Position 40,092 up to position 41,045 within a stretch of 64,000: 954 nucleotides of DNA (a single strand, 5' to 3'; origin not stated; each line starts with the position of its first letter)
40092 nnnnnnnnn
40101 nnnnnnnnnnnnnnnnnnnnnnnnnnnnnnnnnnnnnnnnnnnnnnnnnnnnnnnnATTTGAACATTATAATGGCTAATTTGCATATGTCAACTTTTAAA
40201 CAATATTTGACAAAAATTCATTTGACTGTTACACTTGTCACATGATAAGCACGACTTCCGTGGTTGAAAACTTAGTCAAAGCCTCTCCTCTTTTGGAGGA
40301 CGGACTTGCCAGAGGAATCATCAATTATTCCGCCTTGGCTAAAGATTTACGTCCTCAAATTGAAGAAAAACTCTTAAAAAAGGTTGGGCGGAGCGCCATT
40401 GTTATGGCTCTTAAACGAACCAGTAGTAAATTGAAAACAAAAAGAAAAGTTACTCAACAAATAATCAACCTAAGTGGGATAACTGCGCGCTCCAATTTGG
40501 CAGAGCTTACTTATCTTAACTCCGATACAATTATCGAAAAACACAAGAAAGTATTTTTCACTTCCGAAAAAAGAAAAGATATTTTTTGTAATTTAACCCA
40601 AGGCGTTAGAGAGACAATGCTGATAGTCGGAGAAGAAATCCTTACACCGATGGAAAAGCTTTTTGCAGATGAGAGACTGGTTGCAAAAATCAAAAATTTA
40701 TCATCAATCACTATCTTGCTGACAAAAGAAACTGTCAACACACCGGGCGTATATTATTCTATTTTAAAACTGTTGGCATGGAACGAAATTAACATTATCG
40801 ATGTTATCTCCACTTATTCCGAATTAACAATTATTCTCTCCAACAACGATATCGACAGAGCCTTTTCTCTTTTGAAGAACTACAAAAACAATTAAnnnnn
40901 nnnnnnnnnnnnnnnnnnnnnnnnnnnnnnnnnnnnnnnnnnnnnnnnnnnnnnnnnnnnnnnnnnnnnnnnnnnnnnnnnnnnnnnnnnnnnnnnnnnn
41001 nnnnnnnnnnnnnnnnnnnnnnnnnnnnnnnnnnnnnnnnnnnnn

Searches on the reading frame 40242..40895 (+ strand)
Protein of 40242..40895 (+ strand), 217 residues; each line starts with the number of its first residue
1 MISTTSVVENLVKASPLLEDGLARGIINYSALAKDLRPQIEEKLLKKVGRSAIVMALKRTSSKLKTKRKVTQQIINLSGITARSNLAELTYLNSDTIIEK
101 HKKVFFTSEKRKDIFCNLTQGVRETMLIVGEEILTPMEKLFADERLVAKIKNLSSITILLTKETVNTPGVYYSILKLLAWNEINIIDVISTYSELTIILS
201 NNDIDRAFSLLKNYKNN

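Call 78: search_protein_families(library=pfam, proteins=[window:40242-40895:+])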
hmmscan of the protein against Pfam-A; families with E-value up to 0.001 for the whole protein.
window:40242-40895:+ (217 aa): 1 family
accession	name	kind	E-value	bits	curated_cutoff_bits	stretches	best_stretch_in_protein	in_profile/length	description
PF13840.12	ACT_7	-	0.00094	19.4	27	0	155-212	8-64/65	ACT domain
